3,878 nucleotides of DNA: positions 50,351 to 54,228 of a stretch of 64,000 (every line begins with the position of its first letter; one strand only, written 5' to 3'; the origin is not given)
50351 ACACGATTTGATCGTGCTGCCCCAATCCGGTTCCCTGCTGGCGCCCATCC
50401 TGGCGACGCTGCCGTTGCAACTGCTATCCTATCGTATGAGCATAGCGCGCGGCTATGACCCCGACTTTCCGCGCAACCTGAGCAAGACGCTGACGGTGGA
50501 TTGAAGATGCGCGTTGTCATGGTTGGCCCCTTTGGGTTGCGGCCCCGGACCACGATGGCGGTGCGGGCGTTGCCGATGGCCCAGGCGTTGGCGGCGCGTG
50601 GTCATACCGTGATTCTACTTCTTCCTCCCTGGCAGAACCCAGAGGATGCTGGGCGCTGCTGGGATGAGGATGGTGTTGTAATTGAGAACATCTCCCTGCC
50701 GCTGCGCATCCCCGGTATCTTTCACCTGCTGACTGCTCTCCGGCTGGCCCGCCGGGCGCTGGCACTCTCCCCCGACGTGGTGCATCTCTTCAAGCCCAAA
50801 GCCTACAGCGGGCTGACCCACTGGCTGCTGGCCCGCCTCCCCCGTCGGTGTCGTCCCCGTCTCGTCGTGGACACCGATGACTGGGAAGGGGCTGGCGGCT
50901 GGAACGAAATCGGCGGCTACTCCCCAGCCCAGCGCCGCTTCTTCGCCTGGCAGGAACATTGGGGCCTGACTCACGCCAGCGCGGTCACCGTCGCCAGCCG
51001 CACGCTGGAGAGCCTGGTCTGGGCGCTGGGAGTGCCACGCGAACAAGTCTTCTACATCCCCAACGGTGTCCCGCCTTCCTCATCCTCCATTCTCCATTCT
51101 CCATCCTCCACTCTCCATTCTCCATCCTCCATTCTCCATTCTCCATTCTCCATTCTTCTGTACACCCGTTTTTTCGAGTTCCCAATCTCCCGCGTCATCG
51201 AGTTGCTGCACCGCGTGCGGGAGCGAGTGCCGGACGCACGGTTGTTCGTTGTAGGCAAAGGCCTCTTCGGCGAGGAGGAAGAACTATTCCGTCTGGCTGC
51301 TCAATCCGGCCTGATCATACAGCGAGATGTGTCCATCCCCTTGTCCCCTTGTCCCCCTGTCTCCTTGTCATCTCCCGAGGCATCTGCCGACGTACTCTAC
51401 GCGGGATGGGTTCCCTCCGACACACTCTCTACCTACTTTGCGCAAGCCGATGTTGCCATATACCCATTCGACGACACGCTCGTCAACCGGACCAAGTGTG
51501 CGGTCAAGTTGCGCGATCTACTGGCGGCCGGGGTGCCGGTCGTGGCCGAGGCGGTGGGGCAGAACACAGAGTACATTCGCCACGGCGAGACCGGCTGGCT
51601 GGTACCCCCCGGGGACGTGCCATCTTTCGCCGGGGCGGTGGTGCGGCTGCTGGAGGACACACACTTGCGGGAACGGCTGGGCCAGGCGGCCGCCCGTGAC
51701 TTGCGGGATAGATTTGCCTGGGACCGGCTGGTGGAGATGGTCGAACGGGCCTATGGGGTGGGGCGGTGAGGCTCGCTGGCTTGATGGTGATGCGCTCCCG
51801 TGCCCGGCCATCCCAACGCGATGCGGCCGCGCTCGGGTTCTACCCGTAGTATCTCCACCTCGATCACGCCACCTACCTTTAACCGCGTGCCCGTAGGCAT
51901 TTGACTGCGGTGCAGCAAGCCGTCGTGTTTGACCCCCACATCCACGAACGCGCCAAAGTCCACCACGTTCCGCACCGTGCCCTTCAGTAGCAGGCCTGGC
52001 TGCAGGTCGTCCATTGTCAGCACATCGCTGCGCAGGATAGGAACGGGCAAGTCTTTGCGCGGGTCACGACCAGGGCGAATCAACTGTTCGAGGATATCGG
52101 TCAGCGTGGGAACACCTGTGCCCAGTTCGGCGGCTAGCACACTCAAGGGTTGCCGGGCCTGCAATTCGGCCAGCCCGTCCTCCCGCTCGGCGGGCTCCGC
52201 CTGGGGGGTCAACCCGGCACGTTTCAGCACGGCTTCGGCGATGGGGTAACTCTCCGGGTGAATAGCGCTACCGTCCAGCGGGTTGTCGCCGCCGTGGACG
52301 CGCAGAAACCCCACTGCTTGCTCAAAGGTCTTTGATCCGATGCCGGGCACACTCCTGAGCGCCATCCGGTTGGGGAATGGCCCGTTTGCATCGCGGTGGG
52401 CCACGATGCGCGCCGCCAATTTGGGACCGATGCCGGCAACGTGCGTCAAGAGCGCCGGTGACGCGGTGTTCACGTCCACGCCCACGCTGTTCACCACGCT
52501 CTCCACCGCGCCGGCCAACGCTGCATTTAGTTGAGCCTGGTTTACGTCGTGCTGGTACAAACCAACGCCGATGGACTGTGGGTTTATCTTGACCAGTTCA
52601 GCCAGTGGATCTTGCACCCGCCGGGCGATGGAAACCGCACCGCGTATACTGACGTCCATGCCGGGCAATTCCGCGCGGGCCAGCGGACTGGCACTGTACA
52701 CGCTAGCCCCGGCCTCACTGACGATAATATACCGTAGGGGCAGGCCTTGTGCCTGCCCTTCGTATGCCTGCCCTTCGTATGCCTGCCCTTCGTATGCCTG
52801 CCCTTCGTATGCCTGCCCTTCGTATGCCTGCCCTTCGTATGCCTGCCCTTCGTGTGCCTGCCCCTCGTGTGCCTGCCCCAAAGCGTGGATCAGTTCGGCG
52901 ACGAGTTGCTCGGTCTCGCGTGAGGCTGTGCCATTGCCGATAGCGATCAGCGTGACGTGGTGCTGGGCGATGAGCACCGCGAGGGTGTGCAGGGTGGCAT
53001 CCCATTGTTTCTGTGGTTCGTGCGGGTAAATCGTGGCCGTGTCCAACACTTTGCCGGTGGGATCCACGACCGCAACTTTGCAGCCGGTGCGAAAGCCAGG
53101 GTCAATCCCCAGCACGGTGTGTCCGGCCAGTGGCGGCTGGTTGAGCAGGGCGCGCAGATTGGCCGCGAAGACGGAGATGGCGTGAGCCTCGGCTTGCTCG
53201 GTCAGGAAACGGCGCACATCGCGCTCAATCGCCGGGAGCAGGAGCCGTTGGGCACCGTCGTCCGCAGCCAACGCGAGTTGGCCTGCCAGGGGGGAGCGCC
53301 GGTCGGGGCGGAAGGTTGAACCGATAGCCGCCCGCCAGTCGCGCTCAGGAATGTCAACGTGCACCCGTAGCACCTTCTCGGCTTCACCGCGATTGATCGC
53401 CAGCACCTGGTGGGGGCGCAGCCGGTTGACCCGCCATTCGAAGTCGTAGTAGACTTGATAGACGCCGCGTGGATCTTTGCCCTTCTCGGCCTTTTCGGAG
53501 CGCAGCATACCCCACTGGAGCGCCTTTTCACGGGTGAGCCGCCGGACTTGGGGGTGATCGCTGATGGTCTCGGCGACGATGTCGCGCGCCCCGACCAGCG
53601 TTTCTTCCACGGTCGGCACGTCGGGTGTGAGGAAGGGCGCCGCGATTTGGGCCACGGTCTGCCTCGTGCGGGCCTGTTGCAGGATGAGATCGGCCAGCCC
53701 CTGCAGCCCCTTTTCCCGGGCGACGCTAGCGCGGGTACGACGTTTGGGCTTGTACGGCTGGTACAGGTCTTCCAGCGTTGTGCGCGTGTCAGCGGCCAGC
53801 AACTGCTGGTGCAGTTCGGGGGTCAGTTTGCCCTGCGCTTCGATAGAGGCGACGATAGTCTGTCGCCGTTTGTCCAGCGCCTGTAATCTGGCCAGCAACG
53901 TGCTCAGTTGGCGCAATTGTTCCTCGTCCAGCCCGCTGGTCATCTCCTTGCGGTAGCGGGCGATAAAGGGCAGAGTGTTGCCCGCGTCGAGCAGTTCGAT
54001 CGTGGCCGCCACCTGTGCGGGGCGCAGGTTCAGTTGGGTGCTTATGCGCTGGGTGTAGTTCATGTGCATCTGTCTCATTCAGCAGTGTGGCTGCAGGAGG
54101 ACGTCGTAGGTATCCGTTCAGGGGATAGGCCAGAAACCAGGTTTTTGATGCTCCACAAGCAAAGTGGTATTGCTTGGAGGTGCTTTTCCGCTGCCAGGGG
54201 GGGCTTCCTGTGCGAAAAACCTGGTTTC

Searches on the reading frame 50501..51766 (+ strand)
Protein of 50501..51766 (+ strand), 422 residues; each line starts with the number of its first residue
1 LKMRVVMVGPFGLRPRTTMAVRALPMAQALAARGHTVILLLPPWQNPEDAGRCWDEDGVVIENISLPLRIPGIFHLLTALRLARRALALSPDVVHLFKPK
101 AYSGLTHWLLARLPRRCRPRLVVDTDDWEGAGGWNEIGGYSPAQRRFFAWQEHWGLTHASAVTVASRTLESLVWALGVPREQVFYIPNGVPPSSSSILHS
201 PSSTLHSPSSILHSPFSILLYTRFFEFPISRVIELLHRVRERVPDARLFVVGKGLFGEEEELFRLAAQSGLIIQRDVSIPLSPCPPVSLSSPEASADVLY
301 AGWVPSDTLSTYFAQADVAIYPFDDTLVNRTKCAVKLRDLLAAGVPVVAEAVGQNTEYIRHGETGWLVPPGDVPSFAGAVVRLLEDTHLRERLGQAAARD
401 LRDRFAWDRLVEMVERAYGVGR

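Call 52: search_protein_families(library=pfam, proteins=[window:50501-51766:+], max_evalue=0.0001)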
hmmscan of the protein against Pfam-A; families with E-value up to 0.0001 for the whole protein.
window:50501-51766:+ (422 aa): 5 families
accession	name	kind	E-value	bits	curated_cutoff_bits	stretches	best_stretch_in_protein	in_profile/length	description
PF13579.12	Glyco_trans_4_4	-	8.5e-24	85.1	29.7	1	18-189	2-158/158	Glycosyl transferase 4-like domain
PF13692.12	Glyco_trans_1_4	-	3.1e-19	70.1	27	1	295-386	58-142/142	Glycosyl transferases group 1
PF00534.26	Glycos_transf_1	-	5.4e-18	65.6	26.4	1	294-398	71-170/172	Glycosyl transferases group 1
PF13439.12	Glyco_transf_4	-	9.4e-17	62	28.5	1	22-192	7-168/170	Glycosyltransferase Family 4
PF13524.12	Glyco_trans_1_2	-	1.1e-05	25.8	25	1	297-411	28-139/144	Glycosyl transferase-like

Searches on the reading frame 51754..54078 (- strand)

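Call 52: search_protein_families(library=pfam, proteins=[window:51754-54078:-], max_evalue=0.0001)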
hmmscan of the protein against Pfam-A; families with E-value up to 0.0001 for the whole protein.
window:51754-54078:- (775 aa): 10 families
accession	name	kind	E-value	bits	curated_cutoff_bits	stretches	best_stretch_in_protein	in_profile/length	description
PF16921.10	Tex_YqgF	-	1.5e-50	171.3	27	2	321-400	2-81/126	Tex protein YqgF-like domain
PF09371.15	Tex_N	-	6.9e-28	96.6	32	1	6-80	1-75/75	Tex-like protein N-terminal domain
PF12836.13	HHH_3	-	2.5e-26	92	27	1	529-593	1-65/65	Helix-hairpin-helix motif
PF22706.1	Tex_central_region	-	7.7e-19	68.8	27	1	140-304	4-178/178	Tex central region-like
PF17674.7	HHH_9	-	7.6e-18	65.6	23.1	1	599-674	1-70/70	HHH domain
PF00575.29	S1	-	5.6e-13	49.5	22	1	694-755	4-71/74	S1 RNA binding domain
PF14635.12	HHH_7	-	1.7e-06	28.8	27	1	505-594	8-103/104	Helix-hairpin-helix motif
PF00633.29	HHH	-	2.9e-06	27.3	24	0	536-560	5-29/30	Helix-hairpin-helix motif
PF14520.12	HHH_5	-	8.4e-05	23.4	27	0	520-560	13-53/57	Helix-hairpin-helix domain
PF03934.19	T2SSK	-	9.7e-05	23.1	24.2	0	534-582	1-49/63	Type II secretion system (T2SS), protein K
